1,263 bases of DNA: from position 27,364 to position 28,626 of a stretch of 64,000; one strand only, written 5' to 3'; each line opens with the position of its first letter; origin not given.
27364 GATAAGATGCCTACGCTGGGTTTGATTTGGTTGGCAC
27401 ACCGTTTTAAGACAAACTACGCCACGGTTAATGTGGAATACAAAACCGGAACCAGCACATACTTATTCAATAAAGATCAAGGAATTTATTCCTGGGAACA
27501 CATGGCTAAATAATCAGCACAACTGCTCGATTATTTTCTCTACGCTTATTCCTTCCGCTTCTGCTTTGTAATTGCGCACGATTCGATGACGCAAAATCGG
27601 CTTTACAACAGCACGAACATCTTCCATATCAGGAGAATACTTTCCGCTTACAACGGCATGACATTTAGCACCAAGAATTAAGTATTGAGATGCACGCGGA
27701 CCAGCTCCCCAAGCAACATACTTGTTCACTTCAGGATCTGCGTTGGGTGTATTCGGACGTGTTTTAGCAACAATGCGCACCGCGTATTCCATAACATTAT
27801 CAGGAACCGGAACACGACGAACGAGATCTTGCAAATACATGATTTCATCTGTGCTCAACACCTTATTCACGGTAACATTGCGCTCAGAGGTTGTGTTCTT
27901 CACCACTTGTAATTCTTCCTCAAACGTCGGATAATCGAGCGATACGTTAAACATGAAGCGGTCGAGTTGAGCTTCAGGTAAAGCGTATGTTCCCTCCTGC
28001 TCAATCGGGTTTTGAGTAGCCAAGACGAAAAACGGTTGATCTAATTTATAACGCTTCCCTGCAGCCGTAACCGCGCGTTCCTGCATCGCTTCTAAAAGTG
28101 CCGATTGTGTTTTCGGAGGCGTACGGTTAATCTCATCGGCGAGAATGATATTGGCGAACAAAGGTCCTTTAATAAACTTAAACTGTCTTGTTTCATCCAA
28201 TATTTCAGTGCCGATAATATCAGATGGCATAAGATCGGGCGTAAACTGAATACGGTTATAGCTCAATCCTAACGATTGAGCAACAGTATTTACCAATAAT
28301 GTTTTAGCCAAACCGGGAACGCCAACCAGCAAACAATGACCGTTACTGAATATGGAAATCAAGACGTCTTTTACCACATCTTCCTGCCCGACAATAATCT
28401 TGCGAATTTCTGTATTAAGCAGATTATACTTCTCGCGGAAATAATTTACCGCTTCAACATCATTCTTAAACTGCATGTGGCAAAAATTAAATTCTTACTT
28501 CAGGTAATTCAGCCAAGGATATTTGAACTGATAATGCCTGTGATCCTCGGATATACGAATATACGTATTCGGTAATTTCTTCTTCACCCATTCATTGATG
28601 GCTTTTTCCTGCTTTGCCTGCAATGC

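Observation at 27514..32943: MoxR AAA+ ATPase in an operon with three periplasmic SurA/PpiC-type chaperones and no VWA/DUF58 partner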

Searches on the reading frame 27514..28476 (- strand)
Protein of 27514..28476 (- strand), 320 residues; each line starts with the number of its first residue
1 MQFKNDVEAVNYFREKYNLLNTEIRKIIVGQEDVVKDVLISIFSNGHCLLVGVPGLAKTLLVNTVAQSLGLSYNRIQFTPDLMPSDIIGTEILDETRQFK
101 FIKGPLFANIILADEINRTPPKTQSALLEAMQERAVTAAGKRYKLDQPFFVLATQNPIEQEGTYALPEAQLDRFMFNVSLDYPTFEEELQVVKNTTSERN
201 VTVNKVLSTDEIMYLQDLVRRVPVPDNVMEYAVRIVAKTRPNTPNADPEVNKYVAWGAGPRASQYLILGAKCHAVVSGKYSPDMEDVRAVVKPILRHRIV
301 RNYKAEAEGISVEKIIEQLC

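Call 3: search_protein_families(library=pfam, proteins=[window:27514-28476:-], max_evalue=0.01)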
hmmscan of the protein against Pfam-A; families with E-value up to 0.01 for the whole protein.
window:27514-28476:- (320 aa): 8 families
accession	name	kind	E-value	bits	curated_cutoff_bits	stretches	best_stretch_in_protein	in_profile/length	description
PF07726.17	AAA_3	-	2.6e-63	212.2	27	1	47-176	1-131/131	ATPase family associated with various cellular activities (AAA)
PF07728.20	AAA_5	-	2.7e-14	53.8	22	1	47-174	1-139/139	AAA domain (dynein-related subfamily)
PF17863.7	AAA_lid_2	-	3.5e-13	49.5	22.7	1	251-318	6-73/74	AAA lid domain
PF20030.5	bpMoxR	-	6e-11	42.2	27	1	21-215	7-203/205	MoxR domain in the MoxR-vWA-beta-propeller ternary systems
PF00004.35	AAA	-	1.7e-06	29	21.2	1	48-157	1-110/131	ATPase family associated with various cellular activities (AAA)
PF05496.18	RuvB_N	-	5.1e-05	23.5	27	1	45-136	33-113/159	Holliday junction DNA helicase RuvB P-loop domain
PF00493.29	MCM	-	5.4e-05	22.9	23.3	1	39-164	51-178/224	MCM P-loop domain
PF00158.32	Sigma54_activat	-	0.00084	19.5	20.2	1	110-158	96-145/168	Sigma-54 interaction domain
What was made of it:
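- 27514..28476 (-): 320-aa cytoplasmic MoxR-family AAA+ ATPase, last gene of the cluster, 18 nt after the SurA stop. It belongs to a distinct clade with no partner gene nearby. Pfam gives AAA_3 2.6e-63 and AAA_lid_2 3.5e-13 (call 3).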

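Call 6: search_protein_families(library=ncbifam, proteins=[window:27514-28476:-], max_evalue=0.01)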
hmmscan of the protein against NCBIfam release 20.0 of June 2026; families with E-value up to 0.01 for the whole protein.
window:27514-28476:- (320 aa): 8 families
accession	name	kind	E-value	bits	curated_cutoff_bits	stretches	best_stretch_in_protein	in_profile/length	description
TIGR02031.1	BchD-ChlD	equivalog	1.5e-11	43.7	499.55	1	110-306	94-278/608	magnesium chelatase ATPase subunit D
TIGR02640.1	gas_vesic_GvpN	equivalog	5.8e-08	32.6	266.8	1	112-208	110-210/262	gas vesicle protein GvpN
NF010054.0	PRK13531.1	equivalog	4.9e-07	29.2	681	1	15-244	9-246/498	ATPase RavA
TIGR00635.1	ruvB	equivalog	4e-06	26.1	299.05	1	45-205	30-181/305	Holliday junction branch migration DNA helicase RuvB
TIGR00764.1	lon_rel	equivalog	4.4e-05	22.3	516.6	0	28-69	20-61/608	ATP-dependent protease LonB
NF000868.0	PRK00080.1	equivalog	5.5e-05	22.2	282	1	45-204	51-201/330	Holliday junction branch migration DNA helicase RuvB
NF047784.1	MadB_ATPase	equivalog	0.00021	20.6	475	1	110-209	141-236/298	MadB family AAA-type ATPase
TIGR02442.1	Cob-chelat-sub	hypoth_equivalog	0.0047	15.4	779.45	0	110-305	130-316/641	putative cobaltochelatase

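Call 8: find_homologous_proteins(query=window:27514-28476:-, max_evalue=1e-30)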
Query window:27514-28476:- (320 aa): 8000 proteins with E <= 1e-30 among 8000 candidates; the best 120 are listed.
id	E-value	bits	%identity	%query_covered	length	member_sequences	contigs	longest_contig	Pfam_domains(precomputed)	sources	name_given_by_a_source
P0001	1.0e-206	703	99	100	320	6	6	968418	PF20030.6,PF07726.18,PF00004.36,PF17863.8,PF07728.21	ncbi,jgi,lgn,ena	jgi:MoxR-like ATPase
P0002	1.3e-206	702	100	100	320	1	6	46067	PF20030.6,PF07726.18,PF00004.36,PF17863.8,PF05496.19,PF07728.21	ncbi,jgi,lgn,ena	jgi:MoxR-like ATPase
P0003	6.0e-205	697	98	100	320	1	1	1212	PF20030.6,PF07726.18,PF00004.36,PF17863.8,PF07728.21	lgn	-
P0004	2.1e-174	597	83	100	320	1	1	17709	PF20030.6,PF07726.18,PF00004.36,PF17863.8,PF05496.19,PF07728.21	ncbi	ncbi:MAG: MoxR family ATPase [Bacteroidia bacterium]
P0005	1.4e-173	594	81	100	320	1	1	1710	PF20030.6,PF07726.18,PF00493.30,PF00004.36,PF17863.8,PF07728.21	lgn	-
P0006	2.8e-173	593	83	100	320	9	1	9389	PF20030.6,PF07726.18,PF00493.30,PF00004.36,PF17863.8,PF07728.21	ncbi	-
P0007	7.9e-173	592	83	100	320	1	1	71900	PF20030.6,PF07726.18,PF00493.30,PF00004.36,PF17863.8,PF07728.21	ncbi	-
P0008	7.9e-173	592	82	100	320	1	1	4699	PF20030.6,PF07726.18,PF00493.30,PF00004.36,PF17863.8,PF07728.21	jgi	jgi:MoxR-like ATPase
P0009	1.7e-172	590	81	100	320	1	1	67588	PF20030.6,PF07726.18,PF00493.30,PF00004.36,PF17863.8,PF07728.21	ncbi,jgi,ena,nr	ncbi:MAG TPA: MoxR family ATPase [Bacteroidia bacterium]|nr:MoxR family ATPase [Bacteroidia bacteriu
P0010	1.9e-172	590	82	100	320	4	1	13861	PF20030.6,PF07726.18,PF00493.30,PF00004.36,PF17863.8,PF07728.21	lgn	-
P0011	2.1e-172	590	82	100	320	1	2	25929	PF20030.6,PF07726.18,PF00004.36,PF17863.8,PF05496.19,PF07728.21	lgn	-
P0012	2.3e-172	590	83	100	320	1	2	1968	PF20030.6,PF07726.18,PF00004.36,PF17863.8,PF07728.21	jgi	jgi:MoxR-like ATPase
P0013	4.3e-172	589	82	99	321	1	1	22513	PF20030.6,PF07726.18,PF00004.36,PF17863.8,PF07728.21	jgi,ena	-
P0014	4.4e-172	589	81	100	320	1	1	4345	PF20030.6,PF07726.18,PF00493.30,PF00004.36,PF17863.8,PF05496.19,PF07728.21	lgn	-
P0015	5.3e-172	589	81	100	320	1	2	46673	PF20030.6,PF07726.18,PF00493.30,PF00004.36,PF17863.8,PF07728.21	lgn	-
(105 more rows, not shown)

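Call 9: find_encoding_contigs(protein=P0002, flank=10000, max_places=3)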
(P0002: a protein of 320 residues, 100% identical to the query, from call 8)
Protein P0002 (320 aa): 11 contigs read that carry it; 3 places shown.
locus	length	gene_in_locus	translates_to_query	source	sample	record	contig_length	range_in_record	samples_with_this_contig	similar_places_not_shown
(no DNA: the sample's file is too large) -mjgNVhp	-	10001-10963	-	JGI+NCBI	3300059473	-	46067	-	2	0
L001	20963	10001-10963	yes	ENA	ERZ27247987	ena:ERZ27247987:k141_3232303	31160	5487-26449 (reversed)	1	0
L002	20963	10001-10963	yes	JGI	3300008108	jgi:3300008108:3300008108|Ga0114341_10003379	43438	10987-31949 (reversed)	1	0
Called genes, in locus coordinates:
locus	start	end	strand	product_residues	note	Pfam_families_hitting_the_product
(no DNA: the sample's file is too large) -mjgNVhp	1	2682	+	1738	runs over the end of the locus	PF07495:Y_Y_Y, PF00989:PAS, PF13426:PAS_9, PF00989:PAS, PF08447:PAS_3, PF08448:PAS_4, PF13426:PAS_9, PF13185:GAF_2, +5 more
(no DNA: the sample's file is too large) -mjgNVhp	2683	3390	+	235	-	PF13709:DUF4159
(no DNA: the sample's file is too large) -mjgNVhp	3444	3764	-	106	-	-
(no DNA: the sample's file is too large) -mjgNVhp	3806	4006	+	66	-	-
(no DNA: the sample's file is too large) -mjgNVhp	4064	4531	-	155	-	-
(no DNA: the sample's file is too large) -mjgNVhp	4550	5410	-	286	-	-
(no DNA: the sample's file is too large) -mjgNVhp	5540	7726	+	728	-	PF00639:Rotamase, PF13145:Rotamase_2 (faint), PF13616:Rotamase_3, PF00639:Rotamase, PF13616:Rotamase_3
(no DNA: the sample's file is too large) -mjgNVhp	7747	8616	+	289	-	-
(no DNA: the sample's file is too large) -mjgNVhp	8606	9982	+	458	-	PF13624:SurA_N_3 (weak), PF09312:SurA_N (weak), PF13616:Rotamase_3, PF00639:Rotamase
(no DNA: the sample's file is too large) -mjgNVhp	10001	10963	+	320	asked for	PF20030:bpMoxR, PF05496:RuvB_N (faint), PF00004:AAA (weak), PF07726:AAA_3, PF07728:AAA_5, PF17863:AAA_lid_2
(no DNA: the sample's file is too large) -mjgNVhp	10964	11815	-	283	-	-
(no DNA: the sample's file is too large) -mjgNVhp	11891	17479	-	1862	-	PF13205:Big_5 (faint), PF11974:bMG3, PF01835:MG2, PF17972:bMG5, PF17962:bMG6, PF07703:A2M_BRD, PF00207:A2M, PF17973:bMG10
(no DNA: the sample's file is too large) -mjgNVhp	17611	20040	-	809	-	PF17900:Peptidase_M1_N, PF01433:Peptidase_M1, PF18962:Por_Secre_tail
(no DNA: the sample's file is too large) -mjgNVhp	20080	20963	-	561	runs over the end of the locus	PF02463:SMC_N (faint), PF00005:ABC_tran, PF13304:AAA_21 (faint), PF12848:ABC_tran_Xtn, PF00005:ABC_tran (weak)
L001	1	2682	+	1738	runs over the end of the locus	PF07495:Y_Y_Y, PF00989:PAS, PF13426:PAS_9, PF00989:PAS, PF08447:PAS_3, PF08448:PAS_4, PF13426:PAS_9, PF13185:GAF_2, +5 more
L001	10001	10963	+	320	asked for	PF20030:bpMoxR, PF05496:RuvB_N (faint), PF00004:AAA (weak), PF07726:AAA_3, PF07728:AAA_5, PF17863:AAA_lid_2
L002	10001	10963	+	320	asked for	PF20030:bpMoxR, PF05496:RuvB_N (faint), PF00004:AAA (weak), PF07726:AAA_3, PF07728:AAA_5, PF17863:AAA_lid_2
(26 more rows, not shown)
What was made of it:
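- Checked: Independent gene calls on near-identical contigs give the same 289, 458 and 320 aa products (call 9).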

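Call 10: find_related_loci(query=window:27514-28476:-, collection=genome_contigs, flank=10000)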
Query window:27514-28476:- (320 aa) in genome_contigs; peptide patterns used: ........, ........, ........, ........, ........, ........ (x = any residue, [..] = any of these).
599 stretches matched a pattern (row limit reached: there are more); 563 encode a relative of the query (tblastn E <= 1e-3); the best 80 are kept; 80 distinct loci.
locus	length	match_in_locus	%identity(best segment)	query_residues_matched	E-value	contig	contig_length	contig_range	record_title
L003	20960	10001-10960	99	1-320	0e+0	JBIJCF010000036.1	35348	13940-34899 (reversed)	MAG: Bacteroidia bacterium isolate ME2006-08-18D11_3300042945_group2_bin212 Rohwer_bin431_scaffold_734_c1, whole genome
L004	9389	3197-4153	83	1-319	0e+0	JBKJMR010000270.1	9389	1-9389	MAG: Bacteroidia bacterium isolate ant_bin.335 k117_2439466, whole genome shotgun sequence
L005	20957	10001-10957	83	1-319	0e+0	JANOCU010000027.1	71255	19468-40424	MAG: Bacteroidota bacterium isolate VAR_17_metabat_285 VAR_17_k141_3884939, whole genome shotgun sequence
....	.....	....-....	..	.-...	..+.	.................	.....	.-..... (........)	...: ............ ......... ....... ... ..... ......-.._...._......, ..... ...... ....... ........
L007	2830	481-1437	81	1-319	0e+0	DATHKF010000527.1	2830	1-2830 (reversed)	MAG TPA_asm: Bacteroidia bacterium isolate SMAG_U12573 k141_543708, whole genome shotgun sequence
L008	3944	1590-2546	81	1-319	0e+0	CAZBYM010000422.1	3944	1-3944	MAG TPA_asm: uncultured Chryseobacterium sp. isolate binchicken_co248_158 genome assembly, contig: NODE_45957_length_394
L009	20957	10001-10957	81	1-319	2e-180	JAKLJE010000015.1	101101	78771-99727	MAG: Bacteroidia bacterium isolate MAG.246 MAG.246-NODE_15_length_101101_cov_5.380622, whole genome shotgun sequence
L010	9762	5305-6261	81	1-319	8e-180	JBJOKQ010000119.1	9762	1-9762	MAG: Bacteroidota bacterium isolate sycamorecreek_2019_sw_WHONDRS-S19S_0028_A_bin.11 scaffold_0001578, whole genome shot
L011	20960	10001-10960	77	1-320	2e-173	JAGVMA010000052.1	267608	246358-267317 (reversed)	MAG: Bacteroidia bacterium isolate SW_6 c_000000048989, whole genome shotgun sequence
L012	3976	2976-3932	76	1-319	6e-178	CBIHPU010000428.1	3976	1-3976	MAG TPA_asm: uncultured bacterium isolate SRR18156185_binner23_Refined_7 genome assembly, contig: ERZ27336837.3721, whol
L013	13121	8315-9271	76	2-320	6e-171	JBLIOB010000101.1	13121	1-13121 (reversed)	MAG: Parvicellaceae bacterium isolate 3300053785_177 Ga0535658_0012823, whole genome shotgun sequence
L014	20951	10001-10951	75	3-319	4e-168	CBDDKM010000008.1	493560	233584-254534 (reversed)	MAG: Parvicellaceae bacterium isolate 2f2d11d2-0c83-4b6d-90d6-ffcac063f1ac genome assembly, contig: contig_8, whole geno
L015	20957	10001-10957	75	1-319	2e-166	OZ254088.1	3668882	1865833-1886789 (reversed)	MAG: Vicingaceae bacterium isolate da3228aa-0750-4a01-a0fc-8973236e3cd2 genome assembly, chromosome: 1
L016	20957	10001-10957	72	1-319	4e-165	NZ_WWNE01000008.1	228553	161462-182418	Acidiluteibacter ferrifornacis strain S-15 scaffold8, whole genome shotgun sequence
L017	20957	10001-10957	72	1-319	4e-165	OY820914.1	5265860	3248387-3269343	MAG: Bacteroidales bacterium isolate 29af8000-aa9b-4969-9261-ea2c593eb5de genome assembly, chromosome: 1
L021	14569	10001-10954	75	2-319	6e-165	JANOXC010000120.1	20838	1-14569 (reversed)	MAG: Bacteroidota bacterium isolate VAR_35_metabat_28 VAR_35_k141_3756949, whole genome shotgun sequence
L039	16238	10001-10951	72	3-319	1e-161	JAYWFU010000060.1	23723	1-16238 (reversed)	MAG: Bacteroidia bacterium isolate GLR18_GL16_UP_2_concoct_108 GLR18_GL16_UP_2_concoct_108_59, whole genome shotgun sequ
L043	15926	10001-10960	72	1-320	7e-161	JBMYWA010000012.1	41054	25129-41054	MAG: Salibacteraceae bacterium isolate ME_XS_2210_bin_69 ME_XS_2210_bin_69_12, whole genome shotgun sequence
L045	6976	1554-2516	73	2-320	8e-161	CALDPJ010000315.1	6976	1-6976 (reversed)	MAG TPA_asm: uncultured Flavobacteriales bacterium isolate SRR6425777_bin.15_CONCOCT_v1.1_MAG genome assembly, contig: E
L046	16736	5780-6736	71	1-319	2e-160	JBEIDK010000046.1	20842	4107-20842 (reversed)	MAG: Flavobacteriales bacterium isolate Sample-101-S75-bin-22 Sample_101_S75-bin_22-k141_802993, whole genome shotgun se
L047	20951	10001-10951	71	3-319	5e-160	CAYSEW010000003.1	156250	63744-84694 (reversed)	MAG TPA_asm: uncultured Flavobacteriales bacterium isolate binchicken_co46_899 genome assembly, contig: NODE_104_length_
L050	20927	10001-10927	73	2-310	2e-159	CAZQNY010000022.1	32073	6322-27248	MAG TPA_asm: uncultured Bacteroidales bacterium isolate binchicken_co42_502 genome assembly, contig: NODE_1330_length_32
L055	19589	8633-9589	70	1-319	9e-159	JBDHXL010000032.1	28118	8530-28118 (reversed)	MAG: Pedobacter sp. isolate AS-MICRO-3CA.333 NODE_6875_length_28118_cov_8.910669, whole genome shotgun sequence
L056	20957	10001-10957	71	1-319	6e-159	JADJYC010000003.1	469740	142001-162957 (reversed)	MAG: Crocinitomicaceae bacterium isolate Lyne_18-Q3-R50-59_BAT3C.522 tig00006350-10-4698260, whole genome shotgun sequen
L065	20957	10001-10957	69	1-319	1e-157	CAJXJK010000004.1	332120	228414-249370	MAG TPA_asm: uncultured Flavobacteriales bacterium isolate SRR3646399_bin.2_MetaBAT_v2.12.1_MAG genome assembly, contig:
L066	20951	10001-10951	70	3-319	4e-157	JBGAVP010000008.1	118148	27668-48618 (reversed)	MAG: Chitinophagales bacterium isolate MAG_AAO_H10.2 AAOH10-2_opera_contig_827, whole genome shotgun sequence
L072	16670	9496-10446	71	3-319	2e-156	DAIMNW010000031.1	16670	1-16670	MAG TPA_asm: Chitinophagales bacterium isolate CTOTU9720 NODE_229_length_16670_cov_5.831478, whole genome shotgun sequen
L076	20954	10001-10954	71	2-319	5e-156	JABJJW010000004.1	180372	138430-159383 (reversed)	MAG: Flavobacteriales bacterium isolate SI074_bin77 k141_1885621, whole genome shotgun sequence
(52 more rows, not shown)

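Call 15: search_protein_families(library=pfam, proteins=[L017:11175-12161:+, L017:12195-13085:+, L021:11045-11983:+, L043:11051-11917:+, L045:2537-3529:+, L056:11445-12329:+, L046:6801-8177:+, L046:4672-5655:+, L011:7260-9998:+, L065:11957-13306:+], max_evalue=0.001)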
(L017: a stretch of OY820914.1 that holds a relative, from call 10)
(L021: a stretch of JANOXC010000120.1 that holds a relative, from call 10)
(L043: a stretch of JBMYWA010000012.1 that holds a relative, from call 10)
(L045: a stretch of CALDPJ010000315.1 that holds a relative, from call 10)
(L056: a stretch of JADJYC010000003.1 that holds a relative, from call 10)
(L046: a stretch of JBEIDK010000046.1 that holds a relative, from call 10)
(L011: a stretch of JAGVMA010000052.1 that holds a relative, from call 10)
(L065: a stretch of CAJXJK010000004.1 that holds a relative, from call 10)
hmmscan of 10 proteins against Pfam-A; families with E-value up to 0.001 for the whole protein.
L017:11175-12161:+ (328 aa): 1 family
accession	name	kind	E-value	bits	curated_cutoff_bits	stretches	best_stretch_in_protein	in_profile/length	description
PF12849.12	PBP_like_2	-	9.5e-30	104.7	27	1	35-302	3-266/267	PBP superfamily domain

L017:12195-13085:+ (296 aa): 1 family
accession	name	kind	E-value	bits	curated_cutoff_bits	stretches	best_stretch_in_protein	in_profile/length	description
PF00528.27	BPD_transp_1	-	4.6e-19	69.3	26.4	1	92-292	5-181/184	Binding-protein-dependent transport system inner membrane component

L021:11045-11983:+ (312 aa): 8 families
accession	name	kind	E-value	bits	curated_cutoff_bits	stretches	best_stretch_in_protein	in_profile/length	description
PF07992.20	Pyr_redox_2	-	1.8e-45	156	26.1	1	7-295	2-291/291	Pyridine nucleotide-disulphide oxidoreductase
PF13738.12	Pyr_redox_3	-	2.2e-20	73.6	30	1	85-278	105-305/305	Pyridine nucleotide-disulphide oxidoreductase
PF00070.33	Pyr_redox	-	5e-12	46.6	22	1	149-219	2-79/82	Pyridine nucleotide-disulphide oxidoreductase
PF01134.28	GIDA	-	1.3e-06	28.2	22.1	0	8-34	2-28/391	Glucose inhibited division protein A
PF01266.30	DAO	-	8.2e-05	22.7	27.9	0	67-120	154-209/353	FAD dependent oxidoreductase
PF01946.23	Thi4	-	0.00013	21.8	26.2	0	8-41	20-55/235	Thi4 family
PF00890.30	FAD_binding_2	-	0.00013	21.7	20.4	0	9-42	3-37/414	FAD binding domain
PF12831.13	FAD_oxidored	-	0.00065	19.5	27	0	9-45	3-40/416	FAD dependent oxidoreductase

L043:11051-11917:+ (288 aa): 1 family
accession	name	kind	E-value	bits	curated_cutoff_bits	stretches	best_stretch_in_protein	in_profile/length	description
PF00582.32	Usp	-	3e-37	128.7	24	2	1-152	1-140/141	Universal stress protein family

L045:2537-3529:+ (330 aa): 2 families
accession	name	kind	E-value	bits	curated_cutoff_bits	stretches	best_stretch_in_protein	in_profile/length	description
PF02800.25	Gp_dh_C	-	5.6e-63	211.7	24.4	1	155-310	1-158/158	Glyceraldehyde 3-phosphate dehydrogenase, C-terminal domain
PF00044.30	Gp_dh_N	-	2.5e-38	130.8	31.7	1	1-100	1-100/101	Glyceraldehyde 3-phosphate dehydrogenase, NAD binding domain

L056:11445-12329:+ (294 aa): 1 family
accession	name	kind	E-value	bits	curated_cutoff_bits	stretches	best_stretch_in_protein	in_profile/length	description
PF00206.25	Lyase_1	-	9.7e-39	134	27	1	8-282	1-282/312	Lyase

L046:6801-8177:+ (458 aa): 2 families
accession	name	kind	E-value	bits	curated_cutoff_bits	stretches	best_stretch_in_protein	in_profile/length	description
PF08534.16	Redoxin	-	0.00036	20.8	26.6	1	321-440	2-133/148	Redoxin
PF00578.27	AhpC-TSA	-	0.00066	20.1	26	0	321-434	1-120/124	AhpC/TSA family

L046:4672-5655:+ (327 aa): 3 families
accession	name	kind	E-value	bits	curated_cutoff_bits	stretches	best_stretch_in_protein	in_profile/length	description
PF08545.16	ACP_syn_III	-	1.2e-30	105.6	24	1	108-186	1-80/80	3-Oxoacyl-[acyl-carrier-protein (ACP)] synthase III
PF08541.16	ACP_syn_III_C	-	1.1e-28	99.6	26.6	1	238-325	1-90/90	3-Oxoacyl-[acyl-carrier-protein (ACP)] synthase III C terminal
PF00108.29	Thiolase_N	-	1.6e-05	24.8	26.4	1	56-152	26-123/260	Thiolase, N-terminal domain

L011:7260-9998:+ (912 aa): 2 families
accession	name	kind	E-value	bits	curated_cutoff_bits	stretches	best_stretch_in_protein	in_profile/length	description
PF13585.12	CHU_C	-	7.7e-20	71.3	27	1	818-908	2-86/86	CHU_C Type IX secretion signal domain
PF00041.27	fn3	-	3.5e-06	27.6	25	0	413-502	14-78/84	Fibronectin type III domain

L065:11957-13306:+ (449 aa): 2 families
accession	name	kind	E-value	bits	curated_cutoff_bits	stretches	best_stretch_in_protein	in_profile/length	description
PF00206.25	Lyase_1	-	1.2e-51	176.5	27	1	12-309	1-305/312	Lyase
PF08328.16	ASL_C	-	5.6e-48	162.2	35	1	328-443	1-115/115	Adenylosuccinate lyase C-terminal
